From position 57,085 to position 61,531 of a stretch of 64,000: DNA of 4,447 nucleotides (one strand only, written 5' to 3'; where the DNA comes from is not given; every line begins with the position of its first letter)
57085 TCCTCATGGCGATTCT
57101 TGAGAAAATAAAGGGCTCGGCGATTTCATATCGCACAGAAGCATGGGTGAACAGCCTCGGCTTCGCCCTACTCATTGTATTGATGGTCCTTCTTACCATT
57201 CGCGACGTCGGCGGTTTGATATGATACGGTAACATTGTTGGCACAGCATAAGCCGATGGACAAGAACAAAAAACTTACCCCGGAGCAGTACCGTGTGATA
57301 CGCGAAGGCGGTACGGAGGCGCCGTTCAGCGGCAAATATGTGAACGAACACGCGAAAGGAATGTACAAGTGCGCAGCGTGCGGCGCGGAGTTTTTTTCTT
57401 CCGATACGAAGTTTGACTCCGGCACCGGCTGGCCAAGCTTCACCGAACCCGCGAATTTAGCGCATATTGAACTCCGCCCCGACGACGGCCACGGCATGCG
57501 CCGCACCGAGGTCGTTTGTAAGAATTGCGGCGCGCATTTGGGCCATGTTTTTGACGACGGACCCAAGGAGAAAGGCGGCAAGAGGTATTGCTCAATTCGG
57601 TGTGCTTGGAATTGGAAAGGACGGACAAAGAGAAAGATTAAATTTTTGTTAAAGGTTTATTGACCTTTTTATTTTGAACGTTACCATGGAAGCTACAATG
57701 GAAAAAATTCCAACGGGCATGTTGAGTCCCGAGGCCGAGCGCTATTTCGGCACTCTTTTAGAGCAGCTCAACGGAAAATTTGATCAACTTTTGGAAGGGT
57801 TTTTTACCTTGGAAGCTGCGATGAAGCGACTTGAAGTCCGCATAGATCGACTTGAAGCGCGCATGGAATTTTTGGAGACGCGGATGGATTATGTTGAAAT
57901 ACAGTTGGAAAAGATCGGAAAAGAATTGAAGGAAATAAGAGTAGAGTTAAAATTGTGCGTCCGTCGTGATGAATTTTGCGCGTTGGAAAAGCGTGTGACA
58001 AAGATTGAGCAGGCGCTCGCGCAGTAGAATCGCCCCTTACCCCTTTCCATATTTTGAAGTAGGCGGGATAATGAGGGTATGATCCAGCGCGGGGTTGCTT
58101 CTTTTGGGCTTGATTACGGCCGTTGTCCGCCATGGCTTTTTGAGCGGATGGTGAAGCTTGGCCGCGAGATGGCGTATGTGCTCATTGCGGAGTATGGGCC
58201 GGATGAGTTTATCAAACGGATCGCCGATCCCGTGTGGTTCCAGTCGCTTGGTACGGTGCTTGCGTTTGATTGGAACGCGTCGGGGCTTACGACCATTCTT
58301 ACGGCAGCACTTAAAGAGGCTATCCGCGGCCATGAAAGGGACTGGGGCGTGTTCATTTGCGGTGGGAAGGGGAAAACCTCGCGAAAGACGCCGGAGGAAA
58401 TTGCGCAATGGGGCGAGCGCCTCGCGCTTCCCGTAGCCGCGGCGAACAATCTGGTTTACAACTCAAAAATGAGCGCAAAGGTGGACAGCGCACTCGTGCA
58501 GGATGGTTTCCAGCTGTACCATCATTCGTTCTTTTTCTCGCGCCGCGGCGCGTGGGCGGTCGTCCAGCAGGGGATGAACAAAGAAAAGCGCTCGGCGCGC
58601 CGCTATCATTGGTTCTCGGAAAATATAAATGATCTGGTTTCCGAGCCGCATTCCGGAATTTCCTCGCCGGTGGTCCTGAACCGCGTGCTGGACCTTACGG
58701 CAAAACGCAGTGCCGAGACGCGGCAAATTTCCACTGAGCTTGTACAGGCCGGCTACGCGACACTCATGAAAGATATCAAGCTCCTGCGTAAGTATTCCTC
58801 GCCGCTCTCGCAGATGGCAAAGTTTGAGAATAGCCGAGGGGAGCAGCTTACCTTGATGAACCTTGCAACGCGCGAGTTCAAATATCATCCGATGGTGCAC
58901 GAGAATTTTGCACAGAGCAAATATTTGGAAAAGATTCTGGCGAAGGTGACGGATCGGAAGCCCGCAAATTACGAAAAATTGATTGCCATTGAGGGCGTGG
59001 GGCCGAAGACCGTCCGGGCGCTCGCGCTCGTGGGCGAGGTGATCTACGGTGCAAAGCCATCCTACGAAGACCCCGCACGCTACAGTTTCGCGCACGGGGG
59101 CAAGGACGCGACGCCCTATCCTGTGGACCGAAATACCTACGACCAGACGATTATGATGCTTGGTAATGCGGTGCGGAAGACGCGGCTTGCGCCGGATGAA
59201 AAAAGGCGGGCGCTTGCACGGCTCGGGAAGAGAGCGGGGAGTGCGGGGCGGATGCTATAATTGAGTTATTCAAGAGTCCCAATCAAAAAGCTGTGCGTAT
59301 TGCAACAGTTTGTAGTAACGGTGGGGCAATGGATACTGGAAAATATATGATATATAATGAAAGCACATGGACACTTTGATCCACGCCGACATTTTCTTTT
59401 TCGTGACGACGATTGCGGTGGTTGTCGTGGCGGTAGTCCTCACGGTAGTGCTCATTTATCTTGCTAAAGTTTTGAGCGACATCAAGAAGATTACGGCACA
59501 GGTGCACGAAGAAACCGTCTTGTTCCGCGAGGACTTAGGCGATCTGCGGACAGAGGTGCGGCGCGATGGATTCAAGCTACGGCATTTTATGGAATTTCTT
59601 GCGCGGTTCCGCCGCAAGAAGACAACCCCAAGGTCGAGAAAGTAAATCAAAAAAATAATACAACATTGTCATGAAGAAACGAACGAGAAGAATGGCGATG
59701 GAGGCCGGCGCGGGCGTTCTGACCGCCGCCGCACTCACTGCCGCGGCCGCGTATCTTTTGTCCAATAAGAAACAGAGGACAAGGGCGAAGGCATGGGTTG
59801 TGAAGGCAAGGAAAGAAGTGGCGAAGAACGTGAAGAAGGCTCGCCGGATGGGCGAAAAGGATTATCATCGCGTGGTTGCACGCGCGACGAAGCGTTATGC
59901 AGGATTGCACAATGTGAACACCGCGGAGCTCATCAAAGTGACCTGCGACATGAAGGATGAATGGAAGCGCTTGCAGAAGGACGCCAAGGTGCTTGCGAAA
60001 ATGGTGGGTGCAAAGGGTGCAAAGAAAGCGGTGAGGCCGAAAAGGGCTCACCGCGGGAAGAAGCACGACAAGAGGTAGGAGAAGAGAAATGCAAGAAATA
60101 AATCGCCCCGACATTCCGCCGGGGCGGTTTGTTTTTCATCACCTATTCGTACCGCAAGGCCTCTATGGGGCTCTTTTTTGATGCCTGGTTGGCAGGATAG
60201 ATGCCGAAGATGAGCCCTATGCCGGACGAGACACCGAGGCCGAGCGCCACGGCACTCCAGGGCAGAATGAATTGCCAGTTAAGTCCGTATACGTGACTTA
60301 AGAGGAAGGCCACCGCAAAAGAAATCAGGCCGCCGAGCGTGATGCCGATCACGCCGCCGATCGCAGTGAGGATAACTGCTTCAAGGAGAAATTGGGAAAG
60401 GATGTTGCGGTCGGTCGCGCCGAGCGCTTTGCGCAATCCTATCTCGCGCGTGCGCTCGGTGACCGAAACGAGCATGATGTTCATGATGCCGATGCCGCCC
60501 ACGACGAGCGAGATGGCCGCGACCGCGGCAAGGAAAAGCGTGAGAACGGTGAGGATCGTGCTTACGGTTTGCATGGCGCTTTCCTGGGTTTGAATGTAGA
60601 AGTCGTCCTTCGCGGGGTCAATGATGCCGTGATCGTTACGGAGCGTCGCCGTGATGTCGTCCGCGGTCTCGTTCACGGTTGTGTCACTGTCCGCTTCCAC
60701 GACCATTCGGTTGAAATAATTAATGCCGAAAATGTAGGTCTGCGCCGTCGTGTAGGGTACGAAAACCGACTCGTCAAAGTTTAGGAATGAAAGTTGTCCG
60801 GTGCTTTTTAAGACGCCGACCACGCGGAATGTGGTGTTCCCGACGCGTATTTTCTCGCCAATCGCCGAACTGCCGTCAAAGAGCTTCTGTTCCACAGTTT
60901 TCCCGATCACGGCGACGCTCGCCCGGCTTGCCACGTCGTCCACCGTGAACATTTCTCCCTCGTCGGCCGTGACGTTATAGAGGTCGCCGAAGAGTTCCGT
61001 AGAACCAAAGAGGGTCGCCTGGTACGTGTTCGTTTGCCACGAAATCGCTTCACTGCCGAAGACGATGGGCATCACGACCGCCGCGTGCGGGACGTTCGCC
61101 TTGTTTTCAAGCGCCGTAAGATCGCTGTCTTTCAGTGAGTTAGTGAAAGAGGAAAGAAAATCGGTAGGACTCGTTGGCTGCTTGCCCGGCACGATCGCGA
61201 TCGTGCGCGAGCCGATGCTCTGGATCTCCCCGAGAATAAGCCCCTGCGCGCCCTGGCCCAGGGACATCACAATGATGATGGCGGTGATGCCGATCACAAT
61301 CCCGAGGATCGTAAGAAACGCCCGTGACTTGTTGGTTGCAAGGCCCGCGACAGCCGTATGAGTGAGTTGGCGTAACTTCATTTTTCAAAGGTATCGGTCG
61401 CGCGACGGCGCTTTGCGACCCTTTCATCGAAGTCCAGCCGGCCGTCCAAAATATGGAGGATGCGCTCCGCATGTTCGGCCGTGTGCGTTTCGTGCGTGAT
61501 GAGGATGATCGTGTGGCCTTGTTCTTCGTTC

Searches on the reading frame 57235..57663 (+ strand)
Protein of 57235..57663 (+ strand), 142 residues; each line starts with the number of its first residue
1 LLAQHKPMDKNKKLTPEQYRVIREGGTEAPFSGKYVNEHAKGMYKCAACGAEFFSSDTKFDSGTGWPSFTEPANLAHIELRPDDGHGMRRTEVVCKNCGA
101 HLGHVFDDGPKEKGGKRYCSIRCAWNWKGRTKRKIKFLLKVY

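Call 50: search_protein_families(library=pfam, proteins=[window:57235-57663:+], max_evalue=0.001)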
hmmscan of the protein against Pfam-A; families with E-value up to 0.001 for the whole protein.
window:57235-57663:+ (142 aa): 3 families
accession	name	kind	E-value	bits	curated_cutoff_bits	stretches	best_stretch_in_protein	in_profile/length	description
PF01641.26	SelR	-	9.8e-47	158.1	24.9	1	14-120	1-107/116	SelR domain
PF24046.1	At4g08330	-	2.3e-05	24.9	27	1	87-117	73-103/129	At4g08330 beta-tent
PF08271.17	Zn_Ribbon_TF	-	0.00012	22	29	0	90-102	17-29/43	TFIIB zinc-binding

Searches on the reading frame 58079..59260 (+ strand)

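Call 49: search_protein_families(library=pfam, proteins=[window:58079-59260:+], max_evalue=0.00001)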
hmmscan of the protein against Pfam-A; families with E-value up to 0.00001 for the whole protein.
window:58079-59260:+ (393 aa): 1 family
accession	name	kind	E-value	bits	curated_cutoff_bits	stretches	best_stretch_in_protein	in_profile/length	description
PF05559.16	DUF763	-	1.2e-124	416.1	35.5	1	5-349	1-319/319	Protein of unknown function (DUF763)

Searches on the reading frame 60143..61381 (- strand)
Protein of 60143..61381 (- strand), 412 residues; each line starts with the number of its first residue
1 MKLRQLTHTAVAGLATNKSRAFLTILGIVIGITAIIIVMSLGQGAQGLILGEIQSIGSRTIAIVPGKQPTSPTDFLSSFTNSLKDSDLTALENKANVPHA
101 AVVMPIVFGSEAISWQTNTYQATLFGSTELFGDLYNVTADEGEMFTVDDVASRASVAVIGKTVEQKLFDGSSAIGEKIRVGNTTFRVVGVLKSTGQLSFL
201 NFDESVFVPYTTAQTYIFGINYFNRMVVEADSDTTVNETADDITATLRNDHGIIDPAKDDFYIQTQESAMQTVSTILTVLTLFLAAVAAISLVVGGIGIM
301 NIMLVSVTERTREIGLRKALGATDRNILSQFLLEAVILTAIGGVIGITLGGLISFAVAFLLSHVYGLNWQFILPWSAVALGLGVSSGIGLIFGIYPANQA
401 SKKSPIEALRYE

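Call 50: search_protein_families(library=pfam, proteins=[window:60143-61381:-], max_evalue=0.001)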
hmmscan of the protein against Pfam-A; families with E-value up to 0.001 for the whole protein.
window:60143-61381:- (412 aa): 2 families
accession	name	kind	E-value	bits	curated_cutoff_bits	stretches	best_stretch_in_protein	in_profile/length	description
PF12704.14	MacB_PCD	-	1.6e-42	146.6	27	1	22-245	2-206/207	MacB-like periplasmic core domain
PF02687.27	FtsX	-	1.2e-20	74.1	25.5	1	286-405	2-120/120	FtsX-like permease C-terminal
